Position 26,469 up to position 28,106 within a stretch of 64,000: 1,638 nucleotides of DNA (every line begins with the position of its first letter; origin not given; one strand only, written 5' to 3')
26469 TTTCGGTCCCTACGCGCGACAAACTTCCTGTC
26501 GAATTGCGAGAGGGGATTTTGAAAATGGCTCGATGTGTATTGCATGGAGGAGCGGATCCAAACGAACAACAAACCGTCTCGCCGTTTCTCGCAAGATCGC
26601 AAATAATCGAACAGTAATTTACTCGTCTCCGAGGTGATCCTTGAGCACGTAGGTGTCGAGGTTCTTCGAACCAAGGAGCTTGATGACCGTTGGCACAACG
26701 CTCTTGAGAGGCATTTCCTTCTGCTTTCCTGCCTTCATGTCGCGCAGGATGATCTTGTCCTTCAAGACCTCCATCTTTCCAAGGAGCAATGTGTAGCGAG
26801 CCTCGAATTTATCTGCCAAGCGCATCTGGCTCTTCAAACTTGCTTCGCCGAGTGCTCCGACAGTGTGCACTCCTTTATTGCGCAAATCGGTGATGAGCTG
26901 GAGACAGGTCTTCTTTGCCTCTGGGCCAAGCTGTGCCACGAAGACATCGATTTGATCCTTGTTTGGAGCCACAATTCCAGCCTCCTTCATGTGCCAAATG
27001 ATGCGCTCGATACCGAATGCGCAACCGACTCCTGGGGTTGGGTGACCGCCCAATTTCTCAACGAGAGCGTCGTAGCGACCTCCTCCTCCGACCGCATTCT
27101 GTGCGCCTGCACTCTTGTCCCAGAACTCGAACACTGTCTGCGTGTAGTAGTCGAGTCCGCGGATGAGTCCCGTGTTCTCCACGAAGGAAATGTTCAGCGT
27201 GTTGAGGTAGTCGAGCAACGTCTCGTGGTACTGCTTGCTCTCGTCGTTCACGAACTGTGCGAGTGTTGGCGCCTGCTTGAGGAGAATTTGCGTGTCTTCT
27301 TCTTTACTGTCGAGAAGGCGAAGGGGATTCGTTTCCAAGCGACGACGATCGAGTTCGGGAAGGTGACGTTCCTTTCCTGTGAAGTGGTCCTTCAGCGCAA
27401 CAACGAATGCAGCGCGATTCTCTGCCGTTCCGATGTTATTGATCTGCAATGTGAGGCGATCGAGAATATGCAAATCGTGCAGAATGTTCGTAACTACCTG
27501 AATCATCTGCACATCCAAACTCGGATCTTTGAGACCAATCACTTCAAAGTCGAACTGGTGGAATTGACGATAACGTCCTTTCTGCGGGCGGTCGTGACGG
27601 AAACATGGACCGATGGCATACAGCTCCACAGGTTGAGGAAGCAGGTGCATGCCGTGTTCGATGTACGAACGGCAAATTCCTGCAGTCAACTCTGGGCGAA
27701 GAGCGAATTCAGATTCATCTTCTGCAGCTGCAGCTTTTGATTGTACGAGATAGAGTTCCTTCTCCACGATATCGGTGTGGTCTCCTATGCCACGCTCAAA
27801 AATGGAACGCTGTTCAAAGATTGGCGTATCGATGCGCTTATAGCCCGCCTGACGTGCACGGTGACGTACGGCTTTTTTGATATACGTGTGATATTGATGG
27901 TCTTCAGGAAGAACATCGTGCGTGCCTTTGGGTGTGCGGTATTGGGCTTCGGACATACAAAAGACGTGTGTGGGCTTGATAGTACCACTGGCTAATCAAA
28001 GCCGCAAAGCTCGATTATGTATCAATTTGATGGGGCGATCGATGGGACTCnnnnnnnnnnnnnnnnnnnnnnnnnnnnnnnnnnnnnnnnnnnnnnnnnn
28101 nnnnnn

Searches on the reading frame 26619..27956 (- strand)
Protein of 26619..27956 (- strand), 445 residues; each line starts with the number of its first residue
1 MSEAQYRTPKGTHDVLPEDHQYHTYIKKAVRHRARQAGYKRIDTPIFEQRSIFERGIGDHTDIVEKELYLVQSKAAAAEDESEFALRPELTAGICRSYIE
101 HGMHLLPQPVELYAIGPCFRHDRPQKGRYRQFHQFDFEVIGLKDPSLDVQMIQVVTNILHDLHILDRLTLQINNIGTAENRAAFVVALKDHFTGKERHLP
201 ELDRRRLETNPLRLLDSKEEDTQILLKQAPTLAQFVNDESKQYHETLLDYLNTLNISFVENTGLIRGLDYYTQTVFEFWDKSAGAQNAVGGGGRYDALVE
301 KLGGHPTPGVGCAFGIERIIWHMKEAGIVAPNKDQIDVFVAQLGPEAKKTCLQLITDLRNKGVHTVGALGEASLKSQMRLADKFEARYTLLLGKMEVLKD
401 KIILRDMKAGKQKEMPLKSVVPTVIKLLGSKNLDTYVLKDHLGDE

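Call 20: search_protein_families(library=pfam, proteins=[window:26619-27956:-], max_evalue=0.001)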
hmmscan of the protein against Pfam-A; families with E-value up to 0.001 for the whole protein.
window:26619-27956:- (445 aa): 4 families
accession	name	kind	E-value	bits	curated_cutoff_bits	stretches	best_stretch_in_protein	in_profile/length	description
PF13393.11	tRNA-synt_His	-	1.6e-31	110.1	25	1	11-319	1-308/308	Histidyl-tRNA synthetase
PF00587.30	tRNA-synt_2b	-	1e-16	61.9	29.3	1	79-305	6-148/179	tRNA synthetase class II core domain (G, H, P, S and T)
PF03129.25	HGTP_anticodon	-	1.6e-09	38.2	21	1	337-426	1-93/94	Anticodon binding domain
PF00152.25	tRNA-synt_2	-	0.00026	20.6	25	0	112-218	94-199/308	tRNA synthetases class II (D, K and N)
